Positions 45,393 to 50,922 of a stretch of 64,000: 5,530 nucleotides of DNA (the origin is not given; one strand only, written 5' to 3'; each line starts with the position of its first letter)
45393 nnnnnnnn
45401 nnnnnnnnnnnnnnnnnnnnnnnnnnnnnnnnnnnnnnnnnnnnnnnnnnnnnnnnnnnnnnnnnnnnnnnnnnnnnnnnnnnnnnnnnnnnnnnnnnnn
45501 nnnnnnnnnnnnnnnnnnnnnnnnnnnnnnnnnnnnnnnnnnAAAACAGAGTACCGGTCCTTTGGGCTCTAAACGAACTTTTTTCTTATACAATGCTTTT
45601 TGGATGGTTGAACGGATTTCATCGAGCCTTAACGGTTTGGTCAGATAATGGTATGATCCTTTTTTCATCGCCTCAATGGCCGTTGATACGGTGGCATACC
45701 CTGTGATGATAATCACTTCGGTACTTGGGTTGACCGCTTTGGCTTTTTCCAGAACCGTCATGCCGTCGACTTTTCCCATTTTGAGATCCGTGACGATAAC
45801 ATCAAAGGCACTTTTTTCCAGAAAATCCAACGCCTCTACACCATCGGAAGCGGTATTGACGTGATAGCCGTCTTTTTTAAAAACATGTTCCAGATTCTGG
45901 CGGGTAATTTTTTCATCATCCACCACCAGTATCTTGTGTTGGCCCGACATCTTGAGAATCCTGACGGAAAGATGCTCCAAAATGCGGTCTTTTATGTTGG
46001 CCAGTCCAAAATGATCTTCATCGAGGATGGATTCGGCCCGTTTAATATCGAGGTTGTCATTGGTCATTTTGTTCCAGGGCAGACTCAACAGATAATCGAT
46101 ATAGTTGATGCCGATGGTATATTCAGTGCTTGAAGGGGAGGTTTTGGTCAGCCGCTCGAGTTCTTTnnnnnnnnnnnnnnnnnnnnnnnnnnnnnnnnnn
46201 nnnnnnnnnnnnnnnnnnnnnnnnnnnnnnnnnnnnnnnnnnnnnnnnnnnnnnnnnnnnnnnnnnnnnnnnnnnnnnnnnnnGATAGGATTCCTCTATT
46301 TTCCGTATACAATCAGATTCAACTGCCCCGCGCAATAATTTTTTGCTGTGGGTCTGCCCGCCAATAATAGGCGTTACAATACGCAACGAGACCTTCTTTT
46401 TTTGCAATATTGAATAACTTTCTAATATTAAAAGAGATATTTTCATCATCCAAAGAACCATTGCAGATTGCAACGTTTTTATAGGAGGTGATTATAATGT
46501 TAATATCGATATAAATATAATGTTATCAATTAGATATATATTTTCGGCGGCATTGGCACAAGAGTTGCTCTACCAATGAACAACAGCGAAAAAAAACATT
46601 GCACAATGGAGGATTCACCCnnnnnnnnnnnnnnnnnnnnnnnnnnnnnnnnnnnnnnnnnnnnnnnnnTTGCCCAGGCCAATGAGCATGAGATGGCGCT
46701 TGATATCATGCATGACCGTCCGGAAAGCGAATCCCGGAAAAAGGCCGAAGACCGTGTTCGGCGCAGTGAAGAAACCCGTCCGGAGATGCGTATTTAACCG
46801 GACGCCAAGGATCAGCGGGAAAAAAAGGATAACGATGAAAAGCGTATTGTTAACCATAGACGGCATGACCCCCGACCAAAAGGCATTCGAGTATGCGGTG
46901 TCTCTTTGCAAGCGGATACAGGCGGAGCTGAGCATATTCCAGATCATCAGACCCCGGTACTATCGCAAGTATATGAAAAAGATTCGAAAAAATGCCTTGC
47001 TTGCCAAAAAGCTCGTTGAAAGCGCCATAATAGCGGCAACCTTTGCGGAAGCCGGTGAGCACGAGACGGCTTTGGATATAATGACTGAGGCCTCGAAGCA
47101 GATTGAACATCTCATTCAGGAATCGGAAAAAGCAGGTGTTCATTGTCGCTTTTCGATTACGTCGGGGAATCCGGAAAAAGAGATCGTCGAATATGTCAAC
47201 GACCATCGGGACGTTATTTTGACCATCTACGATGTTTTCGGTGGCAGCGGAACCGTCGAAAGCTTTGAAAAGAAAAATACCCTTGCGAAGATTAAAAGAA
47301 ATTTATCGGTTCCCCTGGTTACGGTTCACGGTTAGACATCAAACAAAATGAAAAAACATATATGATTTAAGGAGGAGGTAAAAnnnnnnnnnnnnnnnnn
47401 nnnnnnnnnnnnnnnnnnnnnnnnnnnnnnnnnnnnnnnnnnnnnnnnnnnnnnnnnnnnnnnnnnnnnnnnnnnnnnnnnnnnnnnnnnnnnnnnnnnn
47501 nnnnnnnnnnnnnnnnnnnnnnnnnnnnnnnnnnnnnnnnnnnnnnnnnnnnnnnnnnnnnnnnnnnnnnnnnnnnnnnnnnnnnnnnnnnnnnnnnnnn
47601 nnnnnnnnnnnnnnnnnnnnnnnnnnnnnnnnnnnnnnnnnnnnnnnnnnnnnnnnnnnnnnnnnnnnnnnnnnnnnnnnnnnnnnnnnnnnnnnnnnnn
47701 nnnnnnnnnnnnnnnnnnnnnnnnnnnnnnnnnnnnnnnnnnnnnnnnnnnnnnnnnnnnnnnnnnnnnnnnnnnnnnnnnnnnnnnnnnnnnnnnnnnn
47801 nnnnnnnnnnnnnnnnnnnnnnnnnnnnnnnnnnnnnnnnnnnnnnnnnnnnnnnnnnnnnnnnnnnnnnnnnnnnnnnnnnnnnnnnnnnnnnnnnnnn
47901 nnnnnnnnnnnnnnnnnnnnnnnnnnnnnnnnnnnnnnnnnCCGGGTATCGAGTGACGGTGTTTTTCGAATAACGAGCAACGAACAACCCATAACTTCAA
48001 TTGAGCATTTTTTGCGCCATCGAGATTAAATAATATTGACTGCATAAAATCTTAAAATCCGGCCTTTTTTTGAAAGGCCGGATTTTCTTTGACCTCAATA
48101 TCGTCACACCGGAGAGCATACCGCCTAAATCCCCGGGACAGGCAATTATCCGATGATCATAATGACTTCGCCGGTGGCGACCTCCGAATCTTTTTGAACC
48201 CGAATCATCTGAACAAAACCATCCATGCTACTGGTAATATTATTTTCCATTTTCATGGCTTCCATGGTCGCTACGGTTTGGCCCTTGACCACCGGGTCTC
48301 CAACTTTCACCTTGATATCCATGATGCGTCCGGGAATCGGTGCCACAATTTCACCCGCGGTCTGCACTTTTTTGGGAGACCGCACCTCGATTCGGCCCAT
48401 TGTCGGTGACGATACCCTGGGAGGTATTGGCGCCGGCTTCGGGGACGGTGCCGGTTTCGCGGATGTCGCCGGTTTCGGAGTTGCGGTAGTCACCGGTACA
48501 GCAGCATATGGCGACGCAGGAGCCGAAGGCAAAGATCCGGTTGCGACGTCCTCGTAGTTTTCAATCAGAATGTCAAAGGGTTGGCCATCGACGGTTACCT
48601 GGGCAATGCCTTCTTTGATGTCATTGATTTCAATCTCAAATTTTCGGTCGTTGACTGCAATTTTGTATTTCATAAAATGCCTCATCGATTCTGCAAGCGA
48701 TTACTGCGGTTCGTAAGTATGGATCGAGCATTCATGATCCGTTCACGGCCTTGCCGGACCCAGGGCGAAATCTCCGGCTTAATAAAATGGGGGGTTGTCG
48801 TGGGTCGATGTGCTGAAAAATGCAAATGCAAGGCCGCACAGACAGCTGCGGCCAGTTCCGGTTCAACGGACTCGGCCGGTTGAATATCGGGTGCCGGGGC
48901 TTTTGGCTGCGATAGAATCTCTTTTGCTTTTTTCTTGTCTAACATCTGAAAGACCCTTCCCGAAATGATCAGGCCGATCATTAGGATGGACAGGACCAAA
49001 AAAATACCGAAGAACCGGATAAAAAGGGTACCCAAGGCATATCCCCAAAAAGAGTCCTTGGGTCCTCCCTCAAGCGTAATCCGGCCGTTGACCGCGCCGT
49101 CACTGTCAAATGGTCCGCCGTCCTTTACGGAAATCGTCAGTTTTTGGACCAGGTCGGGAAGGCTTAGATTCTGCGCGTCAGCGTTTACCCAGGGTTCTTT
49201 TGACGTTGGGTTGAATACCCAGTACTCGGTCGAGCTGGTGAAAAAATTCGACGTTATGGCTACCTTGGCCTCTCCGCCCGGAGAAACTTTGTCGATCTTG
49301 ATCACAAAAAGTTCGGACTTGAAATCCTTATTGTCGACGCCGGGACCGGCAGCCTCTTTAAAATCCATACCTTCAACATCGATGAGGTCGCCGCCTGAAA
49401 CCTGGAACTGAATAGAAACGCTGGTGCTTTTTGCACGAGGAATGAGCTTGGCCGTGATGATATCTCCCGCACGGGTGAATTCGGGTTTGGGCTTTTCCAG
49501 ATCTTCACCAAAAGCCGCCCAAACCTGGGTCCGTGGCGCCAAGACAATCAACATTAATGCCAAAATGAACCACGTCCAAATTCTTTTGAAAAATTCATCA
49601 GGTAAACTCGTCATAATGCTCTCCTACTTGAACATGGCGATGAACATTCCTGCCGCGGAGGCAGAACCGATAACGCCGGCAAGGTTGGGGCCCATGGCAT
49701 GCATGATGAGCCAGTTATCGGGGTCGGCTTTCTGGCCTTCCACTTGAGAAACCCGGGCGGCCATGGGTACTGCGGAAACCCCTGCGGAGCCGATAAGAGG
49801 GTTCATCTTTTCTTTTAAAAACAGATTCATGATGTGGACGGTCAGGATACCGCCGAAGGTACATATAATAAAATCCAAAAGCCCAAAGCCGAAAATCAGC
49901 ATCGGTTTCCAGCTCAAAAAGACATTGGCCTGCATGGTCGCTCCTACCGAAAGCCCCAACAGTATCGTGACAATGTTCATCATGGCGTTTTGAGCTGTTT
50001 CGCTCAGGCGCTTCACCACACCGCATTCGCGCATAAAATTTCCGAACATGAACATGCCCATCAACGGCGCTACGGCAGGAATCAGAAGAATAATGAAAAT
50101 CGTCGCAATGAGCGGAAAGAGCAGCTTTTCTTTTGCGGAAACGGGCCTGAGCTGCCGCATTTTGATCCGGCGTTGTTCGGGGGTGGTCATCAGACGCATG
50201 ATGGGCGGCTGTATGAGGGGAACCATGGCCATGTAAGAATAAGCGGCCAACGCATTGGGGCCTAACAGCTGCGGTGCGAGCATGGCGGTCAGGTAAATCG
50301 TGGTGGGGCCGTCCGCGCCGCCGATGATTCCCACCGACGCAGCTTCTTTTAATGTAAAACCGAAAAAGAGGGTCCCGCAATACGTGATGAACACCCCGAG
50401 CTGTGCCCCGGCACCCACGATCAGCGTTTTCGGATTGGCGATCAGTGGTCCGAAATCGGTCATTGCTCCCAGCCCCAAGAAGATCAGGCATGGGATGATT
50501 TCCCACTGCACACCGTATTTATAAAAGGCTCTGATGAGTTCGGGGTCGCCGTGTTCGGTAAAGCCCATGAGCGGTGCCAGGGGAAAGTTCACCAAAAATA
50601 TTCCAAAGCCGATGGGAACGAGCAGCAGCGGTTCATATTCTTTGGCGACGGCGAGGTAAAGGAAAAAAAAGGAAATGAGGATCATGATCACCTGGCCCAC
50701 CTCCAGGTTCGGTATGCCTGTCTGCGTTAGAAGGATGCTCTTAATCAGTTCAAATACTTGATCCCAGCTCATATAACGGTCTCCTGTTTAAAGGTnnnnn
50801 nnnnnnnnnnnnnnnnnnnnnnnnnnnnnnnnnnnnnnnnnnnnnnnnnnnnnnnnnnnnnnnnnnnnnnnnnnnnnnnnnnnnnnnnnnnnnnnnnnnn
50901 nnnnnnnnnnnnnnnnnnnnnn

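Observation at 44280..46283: Lon protease with a receiver domain inserted between the Lon linker helix and the AAA+ module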

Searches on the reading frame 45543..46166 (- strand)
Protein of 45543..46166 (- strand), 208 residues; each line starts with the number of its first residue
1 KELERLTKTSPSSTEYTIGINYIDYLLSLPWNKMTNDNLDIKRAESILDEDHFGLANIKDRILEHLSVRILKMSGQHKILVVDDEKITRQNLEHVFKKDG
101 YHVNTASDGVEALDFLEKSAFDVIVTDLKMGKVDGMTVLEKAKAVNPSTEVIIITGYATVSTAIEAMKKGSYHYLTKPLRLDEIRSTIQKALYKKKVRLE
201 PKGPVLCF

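Call 39: find_related_loci(query=A2, collection=genome_contigs, flank=10000)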
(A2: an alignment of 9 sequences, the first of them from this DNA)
Query A2 (208 aa) in genome_contigs; peptide patterns used: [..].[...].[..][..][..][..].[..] (x = any residue, [..] = any of these).
600 stretches matched a pattern (row limit reached: there are more); 599 encode a relative of the query (tblastn E <= 1e-3); the best 80 are kept; 80 distinct loci.
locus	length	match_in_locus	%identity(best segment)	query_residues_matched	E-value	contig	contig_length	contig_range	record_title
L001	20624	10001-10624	61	1-208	4e-88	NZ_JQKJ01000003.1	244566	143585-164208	Desulfobacter vibrioformis DSM 8776 Q366DRAFT_scaffold00003.3_C, whole genome shotgun sequence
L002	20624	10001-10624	56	1-208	2e-81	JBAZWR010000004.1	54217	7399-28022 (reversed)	MAG: Thermodesulfovibrionales bacterium isolate SO_2017_GW1_37 NODE_3137_length_54217_cov_1.222463_OW334_2017, whole gen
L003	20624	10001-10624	56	1-208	6e-78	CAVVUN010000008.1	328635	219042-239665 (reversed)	MAG: Nitrospirota bacterium isolate MFD03899.bin.2.182 genome assembly, contig: contig_32775, whole genome shotgun seque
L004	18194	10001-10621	49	2-208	4e-72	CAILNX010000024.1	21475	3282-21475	MAG: uncultured delta proteobacterium isolate AM-lipid-02-D7_bin-222 genome assembly, contig: bin-222:24/65, whole genom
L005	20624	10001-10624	50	1-208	2e-70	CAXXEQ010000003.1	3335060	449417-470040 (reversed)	MAG: Desulfomonilaceae bacterium isolate 8deb2ff7-9cb5-4438-9dd6-cb8d27c5cb84 genome assembly, contig: contig_3, whole g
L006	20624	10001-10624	48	1-208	6e-69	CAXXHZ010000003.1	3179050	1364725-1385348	MAG: uncultured Desulfobulbus sp. isolate bd6dbf35-2021-44f6-84f6-768688d3149b genome assembly, contig: contig_3, whole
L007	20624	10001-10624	48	1-208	3e-68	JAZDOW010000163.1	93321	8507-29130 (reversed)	MAG: Pseudomonadota bacterium isolate MEGAHIT-group-0.800 k141_17411983, whole genome shotgun sequence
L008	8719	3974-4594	48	2-208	2e-67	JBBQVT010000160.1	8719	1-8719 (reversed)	MAG: Desulfobulbales bacterium isolate Co_metawrap_2011 Cmw_2011_k141_428643_length_8719_cov_26.0000, whole genome shotg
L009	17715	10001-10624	47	2-208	2e-63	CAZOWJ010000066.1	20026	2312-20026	MAG TPA_asm: uncultured Desulfocapsaceae bacterium isolate SRP155585_co2_237 genome assembly, contig: NODE_1313_length_2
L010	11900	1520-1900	39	72-198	3e-27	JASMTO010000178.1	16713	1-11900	MAG: bacterium isolate GSC-VFA-60_REP12 CoA_60C_k149_132784, whole genome shotgun sequence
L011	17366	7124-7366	57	1-81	1e-24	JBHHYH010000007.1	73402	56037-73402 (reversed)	MAG: Candidatus Scalinduaceae bacterium isolate Maj_2_bin.64 NODE_76_length_73402_cov_30.592744, whole genome shotgun se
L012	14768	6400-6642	52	1-81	6e-24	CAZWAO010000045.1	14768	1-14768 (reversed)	MAG TPA_asm: uncultured Ignavibacteria bacterium isolate binchicken_co81_427 genome assembly, contig: NODE_6079_length_1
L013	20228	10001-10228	54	1-78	4e-24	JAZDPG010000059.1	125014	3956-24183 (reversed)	MAG: Bacteroidota bacterium isolate MEGAHIT-group-0.823 k141_19635534, whole genome shotgun sequence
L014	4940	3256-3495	58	1-80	5e-24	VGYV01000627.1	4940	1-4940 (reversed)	MAG: Planctomycetota bacterium isolate M_DeepCast_400m_m2_195 M_DeepCast_400m_m2_195_Ga0194112_10038910, whole genome sh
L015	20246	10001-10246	49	1-82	6e-24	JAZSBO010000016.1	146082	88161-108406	MAG: Paludibacteraceae bacterium isolate T1900044928_TS20190394.MAGScoT_cleanbin_000001 SGB_3393_k141_177231, whole geno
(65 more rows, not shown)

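Call 57: search_protein_families(library=pfam, proteins=[L003:8833-9357:-, L005:9152-9460:-, L004:9404-9679:-, L004:8791-9399:-, L002:9037-9522:-, L002:8686-9015:-, L002:7584-8669:-, L002:6699-7553:-, L006:8140-9012:-, L001:8852-9676:-], max_evalue=0.05)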
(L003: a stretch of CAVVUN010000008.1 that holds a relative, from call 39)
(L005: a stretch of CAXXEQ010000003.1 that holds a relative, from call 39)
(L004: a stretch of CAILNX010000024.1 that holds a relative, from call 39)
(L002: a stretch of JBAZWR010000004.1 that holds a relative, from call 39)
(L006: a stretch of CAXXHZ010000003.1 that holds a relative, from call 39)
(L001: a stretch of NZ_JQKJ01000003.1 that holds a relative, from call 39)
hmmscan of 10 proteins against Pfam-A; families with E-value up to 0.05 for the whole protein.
L003:8833-9357:- (174 aa): 0 families

L005:9152-9460:- (102 aa): 0 families

L004:9404-9679:- (91 aa): 0 families

L004:8791-9399:- (202 aa): 1 family
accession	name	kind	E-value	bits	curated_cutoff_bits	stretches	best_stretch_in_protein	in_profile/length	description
PF00582.32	Usp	-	5.4e-06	27.4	24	1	78-180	4-107/141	Universal stress protein family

L002:9037-9522:- (161 aa): 2 families
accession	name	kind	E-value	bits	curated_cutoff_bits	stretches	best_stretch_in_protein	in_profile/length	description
PF08168.16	NOL11_N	-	0.012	15.2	25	1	28-125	156-250/334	Nucleolar protein 11 N-terminal domain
PF00582.32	Usp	-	0.024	15.6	24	0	36-76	3-43/141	Universal stress protein family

L002:8686-9015:- (109 aa): 0 families

L002:7584-8669:- (361 aa): 2 families
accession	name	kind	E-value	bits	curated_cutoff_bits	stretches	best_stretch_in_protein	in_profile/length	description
PF01925.25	TauE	-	3e-33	115.9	32.6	1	22-290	1-233/237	Sulfite exporter TauE/SafE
PF01917.21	Arch_flagellin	-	0.033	14.9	29.5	0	122-173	10-61/162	Archaebacterial flagellin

L002:6699-7553:- (284 aa): 2 families
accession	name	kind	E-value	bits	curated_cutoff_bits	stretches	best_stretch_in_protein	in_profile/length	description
PF00582.32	Usp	-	1.2e-59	201.3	24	2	148-283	2-141/141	Universal stress protein family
PF13155.12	Toprim_2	-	0.044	14.6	22.1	0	3-40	40-78/88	Toprim-like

L006:8140-9012:- (290 aa): 0 families

L001:8852-9676:- (274 aa): 2 families
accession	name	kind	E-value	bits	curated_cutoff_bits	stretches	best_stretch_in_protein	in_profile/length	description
PF00582.32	Usp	-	0.0011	19.9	24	1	139-237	3-101/141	Universal stress protein family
PF03299.19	TF_AP-2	-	0.043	14.1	23.4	0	127-166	60-99/197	Transcription factor AP-2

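Call 79: find_homologous_proteins(query=L004:9881-11884:+, max_evalue=1e-50)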
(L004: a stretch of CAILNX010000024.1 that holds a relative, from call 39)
Query L004:9881-11884:+ (667 aa): 8000 proteins with E <= 1e-50 among 8000 candidates; the best 120 are listed.
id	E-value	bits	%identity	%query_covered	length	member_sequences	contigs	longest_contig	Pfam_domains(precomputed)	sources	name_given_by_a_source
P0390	0.0e+0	1450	100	100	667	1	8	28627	PF05362.20,PF00004.36,PF22667.3,PF07728.21,PF00072.31,PF13541.13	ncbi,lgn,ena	-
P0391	0.0e+0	1172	79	100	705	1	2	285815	PF05362.20,PF00004.36,PF22667.3,PF07728.21,PF00072.31,PF13191.13,PF13541.13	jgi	jgi:ATP-dependent Lon protease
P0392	0.0e+0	1067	74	99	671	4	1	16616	PF05362.20,PF00004.36,PF22667.3,PF07728.21,PF00072.31,PF13541.13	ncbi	-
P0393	0.0e+0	1056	73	100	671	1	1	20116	PF05362.20,PF00004.36,PF22667.3,PF07728.21,PF00072.31,PF13541.13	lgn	-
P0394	0.0e+0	1050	72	100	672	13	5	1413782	PF05362.20,PF00004.36,PF22667.3,PF00072.31,PF13541.13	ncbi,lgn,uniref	ncbi:S16 family serine protease [Desulfovibrio aminophilus]|uniref:S16 family serine protease n=1 Ta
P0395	0.0e+0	1050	72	100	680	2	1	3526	PF05362.20,PF00004.36,PF22667.3,PF07728.21,PF00072.31,PF13541.13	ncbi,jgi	jgi:ATP-dependent Lon protease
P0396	0.0e+0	1049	71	100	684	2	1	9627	PF05362.20,PF00004.36,PF22667.3,PF07728.21,PF00072.31,PF13541.13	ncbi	-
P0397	0.0e+0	1046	72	100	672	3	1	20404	PF05362.20,PF00004.36,PF22667.3,PF07728.21,PF00072.31,PF13541.13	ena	-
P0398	0.0e+0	1045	72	99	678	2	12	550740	PF05362.20,PF00004.36,PF22667.3,PF07728.21,PF00072.31,PF13541.13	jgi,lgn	-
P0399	0.0e+0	1045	71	100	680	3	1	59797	PF05362.20,PF00004.36,PF22667.3,PF07728.21,PF00072.31,PF13541.13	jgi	jgi:ATP-dependent Lon protease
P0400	0.0e+0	1043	72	99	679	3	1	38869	PF05362.20,PF00004.36,PF22667.3,PF07728.21,PF00072.31,PF13541.13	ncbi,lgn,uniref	ncbi:S16 family serine protease [Desulfolutivibrio sp.]|uniref:S16 family serine protease n=1 Tax=De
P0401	0.0e+0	1042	72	99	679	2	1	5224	PF05362.20,PF00004.36,PF22667.3,PF07728.21,PF00072.31,PF13541.13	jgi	-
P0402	0.0e+0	1035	71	100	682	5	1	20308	PF05362.20,PF00004.36,PF22667.3,PF07728.21,PF00072.31,PF13541.13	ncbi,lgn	ncbi:MAG: S16 family serine protease [Thermodesulfobacteriota bacterium]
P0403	0.0e+0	1033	71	100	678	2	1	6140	PF05362.20,PF00004.36,PF22667.3,PF07728.21,PF00072.31,PF13541.13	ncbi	-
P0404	0.0e+0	1023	71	100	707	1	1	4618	PF05362.20,PF00004.36,PF22667.3,PF07728.21,PF00072.31,PF13541.13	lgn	-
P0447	1.1e-254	865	62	97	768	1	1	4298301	PF05362.20,PF00004.36,PF13401.13,PF22667.3,PF07728.21,PF00072.31,PF13191.13,PF13541.13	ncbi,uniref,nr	ncbi:S16 family serine protease [Nitratidesulfovibrio liaohensis]|uniref:endopeptidase La n=1 Tax=Ni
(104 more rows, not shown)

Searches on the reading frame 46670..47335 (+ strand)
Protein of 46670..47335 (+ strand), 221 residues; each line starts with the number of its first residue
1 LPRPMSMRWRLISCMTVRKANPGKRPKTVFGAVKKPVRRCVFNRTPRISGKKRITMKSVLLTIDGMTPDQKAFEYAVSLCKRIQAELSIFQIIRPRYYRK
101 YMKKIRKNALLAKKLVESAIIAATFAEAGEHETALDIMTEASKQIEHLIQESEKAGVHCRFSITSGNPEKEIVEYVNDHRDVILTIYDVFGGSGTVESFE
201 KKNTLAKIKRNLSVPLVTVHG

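Call 11: search_protein_families(library=pfam, proteins=[window:46670-47335:+], max_evalue=0.001)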
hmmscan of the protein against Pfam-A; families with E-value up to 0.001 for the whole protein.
window:46670-47335:+ (221 aa): 1 family
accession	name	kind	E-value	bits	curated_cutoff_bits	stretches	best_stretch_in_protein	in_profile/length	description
PF00582.32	Usp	-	8.4e-07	30.1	24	1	56-178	1-101/141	Universal stress protein family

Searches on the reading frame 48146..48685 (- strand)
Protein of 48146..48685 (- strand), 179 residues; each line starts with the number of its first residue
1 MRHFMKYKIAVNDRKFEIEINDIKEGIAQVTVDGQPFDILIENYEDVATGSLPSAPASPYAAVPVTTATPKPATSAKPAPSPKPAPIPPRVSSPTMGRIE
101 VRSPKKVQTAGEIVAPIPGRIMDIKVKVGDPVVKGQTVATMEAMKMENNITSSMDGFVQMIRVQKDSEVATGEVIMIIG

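Call 11: search_protein_families(library=pfam, proteins=[window:48146-48685:-], max_evalue=0.001)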
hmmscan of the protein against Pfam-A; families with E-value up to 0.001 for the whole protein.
window:48146-48685:- (179 aa): 4 families
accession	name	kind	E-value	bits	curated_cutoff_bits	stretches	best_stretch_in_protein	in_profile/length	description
PF00364.28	Biotin_lipoyl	-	1.4e-16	60.5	22.1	1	112-178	2-73/73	Biotin-requiring enzyme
PF13533.13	Biotin_lipoyl_2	-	1.5e-06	28.3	29.8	0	115-141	5-31/32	Biotin-lipoyl like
PF13437.12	HlyD_3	-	5.6e-05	24.3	22.2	0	113-143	2-32/106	HlyD family secretion protein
PF13375.12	RnfC_N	-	0.00011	22.6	25.6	1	119-173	39-92/101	RnfC Barrel sandwich hybrid domain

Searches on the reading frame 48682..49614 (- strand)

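Call 11: search_protein_families(library=pfam, proteins=[window:48682-49614:-], max_evalue=0.001)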
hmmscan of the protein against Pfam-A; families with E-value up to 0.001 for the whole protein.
window:48682-49614:- (310 aa): 1 family
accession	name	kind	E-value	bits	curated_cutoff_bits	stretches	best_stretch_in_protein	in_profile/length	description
PF04277.18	OAD_gamma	-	4e-07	31.1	27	1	204-265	14-75/76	Oxaloacetate decarboxylase, gamma chain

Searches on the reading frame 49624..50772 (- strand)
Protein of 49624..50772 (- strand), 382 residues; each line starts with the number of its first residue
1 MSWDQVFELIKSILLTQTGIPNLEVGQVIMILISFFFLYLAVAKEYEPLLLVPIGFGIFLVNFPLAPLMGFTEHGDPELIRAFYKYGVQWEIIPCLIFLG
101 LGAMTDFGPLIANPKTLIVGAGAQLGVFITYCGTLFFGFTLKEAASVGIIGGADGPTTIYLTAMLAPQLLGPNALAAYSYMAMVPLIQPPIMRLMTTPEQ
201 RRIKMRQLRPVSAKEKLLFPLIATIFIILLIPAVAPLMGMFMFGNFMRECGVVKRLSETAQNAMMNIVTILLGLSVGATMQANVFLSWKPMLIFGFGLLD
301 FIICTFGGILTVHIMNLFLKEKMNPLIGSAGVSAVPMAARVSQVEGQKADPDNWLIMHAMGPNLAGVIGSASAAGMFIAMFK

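Call 11: search_protein_families(library=pfam, proteins=[window:49624-50772:-], max_evalue=0.001)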
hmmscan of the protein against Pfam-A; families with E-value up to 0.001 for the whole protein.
window:49624-50772:- (382 aa): 1 family
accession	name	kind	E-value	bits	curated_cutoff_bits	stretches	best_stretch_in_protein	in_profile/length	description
PF03977.18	OAD_beta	-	4e-151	503.4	31.6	1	27-381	2-349/349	Na+-transporting oxaloacetate decarboxylase beta subunit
